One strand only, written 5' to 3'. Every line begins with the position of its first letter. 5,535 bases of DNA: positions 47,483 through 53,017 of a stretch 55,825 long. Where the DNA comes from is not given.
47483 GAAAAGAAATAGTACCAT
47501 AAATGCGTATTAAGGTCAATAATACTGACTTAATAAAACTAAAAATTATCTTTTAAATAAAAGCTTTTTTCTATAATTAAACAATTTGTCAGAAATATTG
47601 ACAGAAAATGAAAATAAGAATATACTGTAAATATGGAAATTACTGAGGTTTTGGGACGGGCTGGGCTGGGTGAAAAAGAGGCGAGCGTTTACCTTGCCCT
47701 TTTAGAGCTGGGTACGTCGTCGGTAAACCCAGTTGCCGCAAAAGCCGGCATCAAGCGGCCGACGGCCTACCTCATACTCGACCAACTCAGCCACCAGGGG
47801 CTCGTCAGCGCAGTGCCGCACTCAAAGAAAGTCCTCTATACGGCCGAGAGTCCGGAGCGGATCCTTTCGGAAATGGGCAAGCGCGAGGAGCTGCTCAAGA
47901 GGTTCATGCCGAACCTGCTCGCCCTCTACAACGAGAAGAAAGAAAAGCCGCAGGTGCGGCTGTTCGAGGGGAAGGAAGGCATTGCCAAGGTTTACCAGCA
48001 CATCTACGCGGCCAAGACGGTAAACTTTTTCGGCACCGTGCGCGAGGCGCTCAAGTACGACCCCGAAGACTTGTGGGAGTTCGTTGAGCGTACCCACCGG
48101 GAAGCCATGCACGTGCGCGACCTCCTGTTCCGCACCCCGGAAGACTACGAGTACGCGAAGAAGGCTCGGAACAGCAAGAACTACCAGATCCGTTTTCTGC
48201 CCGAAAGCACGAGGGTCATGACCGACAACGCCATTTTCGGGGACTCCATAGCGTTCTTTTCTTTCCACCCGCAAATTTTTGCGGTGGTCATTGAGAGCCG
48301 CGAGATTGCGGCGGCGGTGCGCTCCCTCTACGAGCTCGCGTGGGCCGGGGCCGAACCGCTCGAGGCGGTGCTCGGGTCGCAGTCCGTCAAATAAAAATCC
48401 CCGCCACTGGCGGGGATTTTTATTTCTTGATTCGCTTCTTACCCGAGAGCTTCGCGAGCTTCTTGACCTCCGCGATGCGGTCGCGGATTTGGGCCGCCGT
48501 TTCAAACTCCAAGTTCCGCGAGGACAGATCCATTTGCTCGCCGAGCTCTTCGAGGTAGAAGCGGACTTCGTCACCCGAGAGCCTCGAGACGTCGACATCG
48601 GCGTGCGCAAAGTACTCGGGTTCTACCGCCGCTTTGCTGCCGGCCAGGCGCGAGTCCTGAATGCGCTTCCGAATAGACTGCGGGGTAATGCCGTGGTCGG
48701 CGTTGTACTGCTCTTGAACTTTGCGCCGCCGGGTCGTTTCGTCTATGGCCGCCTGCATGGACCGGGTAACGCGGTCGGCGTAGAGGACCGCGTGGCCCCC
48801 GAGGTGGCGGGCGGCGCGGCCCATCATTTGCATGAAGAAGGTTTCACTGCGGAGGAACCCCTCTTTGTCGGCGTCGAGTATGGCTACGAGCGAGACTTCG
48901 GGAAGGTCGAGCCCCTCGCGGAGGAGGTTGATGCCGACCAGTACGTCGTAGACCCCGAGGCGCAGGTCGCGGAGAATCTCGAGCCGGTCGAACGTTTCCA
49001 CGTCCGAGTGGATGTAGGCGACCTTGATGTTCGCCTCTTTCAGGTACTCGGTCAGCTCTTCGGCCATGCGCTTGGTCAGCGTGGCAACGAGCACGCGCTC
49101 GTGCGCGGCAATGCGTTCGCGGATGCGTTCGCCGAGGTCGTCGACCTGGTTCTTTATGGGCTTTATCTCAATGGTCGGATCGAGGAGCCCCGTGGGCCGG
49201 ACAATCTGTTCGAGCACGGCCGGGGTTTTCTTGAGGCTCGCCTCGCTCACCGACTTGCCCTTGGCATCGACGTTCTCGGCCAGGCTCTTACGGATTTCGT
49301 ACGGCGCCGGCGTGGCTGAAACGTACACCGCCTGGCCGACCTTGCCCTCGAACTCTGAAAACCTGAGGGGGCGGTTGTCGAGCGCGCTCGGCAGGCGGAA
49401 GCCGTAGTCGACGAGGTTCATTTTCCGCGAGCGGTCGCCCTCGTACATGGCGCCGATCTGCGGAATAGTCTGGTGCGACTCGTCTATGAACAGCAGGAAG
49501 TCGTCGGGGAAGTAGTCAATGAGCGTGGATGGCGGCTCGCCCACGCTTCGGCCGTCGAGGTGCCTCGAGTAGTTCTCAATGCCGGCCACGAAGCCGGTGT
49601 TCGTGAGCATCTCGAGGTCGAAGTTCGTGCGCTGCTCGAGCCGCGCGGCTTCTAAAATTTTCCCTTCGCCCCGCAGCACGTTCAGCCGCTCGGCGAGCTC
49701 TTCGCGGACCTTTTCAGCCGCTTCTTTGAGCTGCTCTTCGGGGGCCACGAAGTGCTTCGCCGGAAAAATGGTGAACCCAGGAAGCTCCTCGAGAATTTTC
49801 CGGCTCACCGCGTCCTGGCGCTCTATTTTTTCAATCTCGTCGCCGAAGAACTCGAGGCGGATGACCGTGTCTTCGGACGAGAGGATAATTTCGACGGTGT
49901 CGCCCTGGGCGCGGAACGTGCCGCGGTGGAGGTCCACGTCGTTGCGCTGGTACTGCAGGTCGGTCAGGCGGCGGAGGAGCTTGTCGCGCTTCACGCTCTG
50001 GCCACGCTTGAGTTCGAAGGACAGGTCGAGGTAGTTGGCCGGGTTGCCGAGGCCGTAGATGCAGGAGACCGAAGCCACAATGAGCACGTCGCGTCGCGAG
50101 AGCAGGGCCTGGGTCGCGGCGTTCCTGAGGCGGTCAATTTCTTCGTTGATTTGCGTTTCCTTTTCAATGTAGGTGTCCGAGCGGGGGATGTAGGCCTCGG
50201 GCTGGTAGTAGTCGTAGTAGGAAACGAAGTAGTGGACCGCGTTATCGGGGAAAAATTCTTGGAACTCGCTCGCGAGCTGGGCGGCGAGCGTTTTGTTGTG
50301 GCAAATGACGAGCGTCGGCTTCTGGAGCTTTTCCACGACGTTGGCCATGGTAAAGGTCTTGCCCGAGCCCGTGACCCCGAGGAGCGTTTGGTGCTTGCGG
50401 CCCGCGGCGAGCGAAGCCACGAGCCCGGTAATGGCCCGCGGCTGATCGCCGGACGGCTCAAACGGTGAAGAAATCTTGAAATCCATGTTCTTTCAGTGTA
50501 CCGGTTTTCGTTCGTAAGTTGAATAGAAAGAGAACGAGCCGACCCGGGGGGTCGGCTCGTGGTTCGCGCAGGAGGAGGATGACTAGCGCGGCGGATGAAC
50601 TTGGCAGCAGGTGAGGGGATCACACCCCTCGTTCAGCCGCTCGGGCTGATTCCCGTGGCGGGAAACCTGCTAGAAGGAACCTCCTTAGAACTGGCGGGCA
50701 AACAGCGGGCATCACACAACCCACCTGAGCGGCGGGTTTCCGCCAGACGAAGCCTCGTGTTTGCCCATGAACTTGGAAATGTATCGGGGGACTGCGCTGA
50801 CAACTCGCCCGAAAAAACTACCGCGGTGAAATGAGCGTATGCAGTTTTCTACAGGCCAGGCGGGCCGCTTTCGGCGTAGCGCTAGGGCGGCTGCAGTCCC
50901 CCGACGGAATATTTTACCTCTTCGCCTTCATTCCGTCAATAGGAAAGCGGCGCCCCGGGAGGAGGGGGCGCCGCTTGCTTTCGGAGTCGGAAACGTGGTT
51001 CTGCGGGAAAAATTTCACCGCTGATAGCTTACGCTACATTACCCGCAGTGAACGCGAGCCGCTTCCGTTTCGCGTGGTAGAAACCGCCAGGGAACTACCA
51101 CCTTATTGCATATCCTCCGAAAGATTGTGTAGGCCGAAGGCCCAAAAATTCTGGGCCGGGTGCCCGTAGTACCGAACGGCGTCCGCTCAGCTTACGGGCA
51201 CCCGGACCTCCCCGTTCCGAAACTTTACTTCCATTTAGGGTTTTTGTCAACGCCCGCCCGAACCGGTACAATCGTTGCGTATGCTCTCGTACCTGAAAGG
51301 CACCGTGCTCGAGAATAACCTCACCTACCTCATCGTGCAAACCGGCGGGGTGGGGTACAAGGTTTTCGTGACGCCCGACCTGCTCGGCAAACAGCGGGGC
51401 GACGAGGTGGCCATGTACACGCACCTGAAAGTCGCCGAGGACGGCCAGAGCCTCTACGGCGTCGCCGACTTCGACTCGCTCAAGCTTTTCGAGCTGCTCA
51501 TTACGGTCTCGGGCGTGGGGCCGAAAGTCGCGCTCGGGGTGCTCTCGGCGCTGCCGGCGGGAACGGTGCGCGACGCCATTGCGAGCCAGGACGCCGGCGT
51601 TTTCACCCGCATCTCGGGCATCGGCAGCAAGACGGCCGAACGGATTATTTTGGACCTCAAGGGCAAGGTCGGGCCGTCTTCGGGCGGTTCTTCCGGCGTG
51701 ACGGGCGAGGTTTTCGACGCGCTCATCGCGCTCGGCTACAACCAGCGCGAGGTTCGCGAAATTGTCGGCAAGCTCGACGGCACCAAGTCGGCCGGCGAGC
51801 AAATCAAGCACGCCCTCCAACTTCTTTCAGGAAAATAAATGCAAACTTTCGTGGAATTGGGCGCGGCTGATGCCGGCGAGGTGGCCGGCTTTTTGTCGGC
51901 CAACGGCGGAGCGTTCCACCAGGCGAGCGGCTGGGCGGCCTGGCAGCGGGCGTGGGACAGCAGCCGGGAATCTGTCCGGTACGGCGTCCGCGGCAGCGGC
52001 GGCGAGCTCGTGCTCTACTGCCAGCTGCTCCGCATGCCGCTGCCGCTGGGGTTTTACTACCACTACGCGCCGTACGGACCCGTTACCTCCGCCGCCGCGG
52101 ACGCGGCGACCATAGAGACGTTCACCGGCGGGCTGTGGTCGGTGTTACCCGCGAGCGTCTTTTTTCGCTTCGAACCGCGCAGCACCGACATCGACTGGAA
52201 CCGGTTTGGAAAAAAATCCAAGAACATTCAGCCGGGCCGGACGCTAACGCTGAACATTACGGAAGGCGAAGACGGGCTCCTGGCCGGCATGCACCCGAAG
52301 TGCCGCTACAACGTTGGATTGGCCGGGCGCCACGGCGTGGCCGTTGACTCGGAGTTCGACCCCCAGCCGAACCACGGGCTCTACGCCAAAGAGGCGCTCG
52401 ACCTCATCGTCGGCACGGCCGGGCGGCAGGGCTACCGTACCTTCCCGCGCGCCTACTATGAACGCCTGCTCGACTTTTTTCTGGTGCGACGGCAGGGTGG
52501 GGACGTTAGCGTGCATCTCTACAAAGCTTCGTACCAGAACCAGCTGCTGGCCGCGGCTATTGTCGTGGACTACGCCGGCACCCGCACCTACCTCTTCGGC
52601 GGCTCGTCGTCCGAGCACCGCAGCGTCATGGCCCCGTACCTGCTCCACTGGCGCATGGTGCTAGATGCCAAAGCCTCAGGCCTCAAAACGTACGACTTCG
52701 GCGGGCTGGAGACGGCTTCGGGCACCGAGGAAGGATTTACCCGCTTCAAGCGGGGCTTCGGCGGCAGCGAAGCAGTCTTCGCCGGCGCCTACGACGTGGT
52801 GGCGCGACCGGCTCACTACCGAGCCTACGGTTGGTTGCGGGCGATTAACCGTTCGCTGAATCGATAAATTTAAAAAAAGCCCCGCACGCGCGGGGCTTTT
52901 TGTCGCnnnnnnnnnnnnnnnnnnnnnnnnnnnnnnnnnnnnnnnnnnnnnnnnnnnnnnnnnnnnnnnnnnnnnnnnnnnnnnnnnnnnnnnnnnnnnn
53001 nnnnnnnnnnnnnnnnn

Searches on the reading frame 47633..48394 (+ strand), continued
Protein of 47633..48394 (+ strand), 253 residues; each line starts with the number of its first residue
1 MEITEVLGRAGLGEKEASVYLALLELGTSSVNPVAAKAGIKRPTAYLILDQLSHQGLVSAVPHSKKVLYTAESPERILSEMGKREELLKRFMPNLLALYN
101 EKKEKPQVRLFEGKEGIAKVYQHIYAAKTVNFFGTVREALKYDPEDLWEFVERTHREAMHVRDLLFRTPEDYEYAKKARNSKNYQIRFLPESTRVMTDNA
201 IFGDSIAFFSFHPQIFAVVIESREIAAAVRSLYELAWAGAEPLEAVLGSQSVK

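Call 90: find_encoding_contigs(protein=P0028, flank=7000, max_places=2)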
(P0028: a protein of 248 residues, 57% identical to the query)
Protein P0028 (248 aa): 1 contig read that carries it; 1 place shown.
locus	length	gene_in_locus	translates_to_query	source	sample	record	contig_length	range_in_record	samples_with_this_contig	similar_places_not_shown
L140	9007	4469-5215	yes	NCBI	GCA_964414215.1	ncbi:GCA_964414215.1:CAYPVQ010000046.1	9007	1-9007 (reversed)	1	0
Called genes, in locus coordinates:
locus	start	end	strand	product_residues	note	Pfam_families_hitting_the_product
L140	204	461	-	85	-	-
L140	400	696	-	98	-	PF01402:RHH_1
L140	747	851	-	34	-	-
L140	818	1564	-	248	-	PF01978:TrmB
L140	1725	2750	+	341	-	PF00152:tRNA-synt_2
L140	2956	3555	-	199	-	-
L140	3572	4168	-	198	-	PF05175:MTS, PF02475:TRM5-TYW2_MTfase (weak), PF13489:Methyltransf_23 (weak), PF03602:Cons_hypoth95 (weak), PF06325:PrmA, PF13847:Methyltransf_31, PF04816:TrmK (weak), PF13649:Methyltransf_25, +4 more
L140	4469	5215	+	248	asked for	PF01978:TrmB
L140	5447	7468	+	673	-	PF04760:IF2_N, PF03193:RsgA_GTPase (faint), PF00009:GTP_EFTU, PF01926:MMR_HSR1, PF22042:EF-G_D2, PF11987:IF-2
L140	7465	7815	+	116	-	PF02033:RBFA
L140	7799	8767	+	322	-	PF01368:DHH, PF02272:DHHA1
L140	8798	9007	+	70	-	?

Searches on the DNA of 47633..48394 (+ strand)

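Call 95: search_rna_families(sources=[L134, L137, L135, L133, L139, L029, L027], threshold=gathering)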
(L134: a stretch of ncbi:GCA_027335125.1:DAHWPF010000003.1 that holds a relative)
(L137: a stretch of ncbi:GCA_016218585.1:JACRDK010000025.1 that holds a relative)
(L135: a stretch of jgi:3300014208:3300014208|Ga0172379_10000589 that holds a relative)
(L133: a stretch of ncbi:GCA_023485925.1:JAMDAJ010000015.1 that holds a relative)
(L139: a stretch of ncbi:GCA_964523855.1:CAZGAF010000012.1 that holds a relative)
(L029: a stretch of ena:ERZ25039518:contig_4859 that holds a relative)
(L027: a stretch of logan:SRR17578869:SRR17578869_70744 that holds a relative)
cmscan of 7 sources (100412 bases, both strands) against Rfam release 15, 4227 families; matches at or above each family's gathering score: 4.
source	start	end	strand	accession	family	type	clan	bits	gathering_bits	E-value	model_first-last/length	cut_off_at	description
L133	3954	4024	-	RF00005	tRNA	Gene; tRNA;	CL00001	65.2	29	1e-11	1-71/71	no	tRNA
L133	1690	1762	-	RF00005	tRNA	Gene; tRNA;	CL00001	60.9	29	1.6e-10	1-71/71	no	tRNA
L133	1398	1469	-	RF00005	tRNA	Gene; tRNA;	CL00001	60.7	29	1.7e-10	1-71/71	no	tRNA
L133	1192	1262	-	RF00005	tRNA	Gene; tRNA;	CL00001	47.7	29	6.6e-07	1-71/71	no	tRNA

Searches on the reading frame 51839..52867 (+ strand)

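Call 11: search_protein_families(library=pfam, proteins=[window:51839-52867:+], max_evalue=0.001)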
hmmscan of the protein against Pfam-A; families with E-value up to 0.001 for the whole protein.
window:51839-52867:+ (342 aa): 2 families
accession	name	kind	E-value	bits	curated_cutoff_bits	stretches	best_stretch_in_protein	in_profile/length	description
PF02388.22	FemAB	-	1.2e-25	90.7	24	1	231-331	301-402/406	FemAB family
PF13480.13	Acetyltransf_6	-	2.4e-11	44.4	22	1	186-295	34-137/143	Acetyltransferase (GNAT) domain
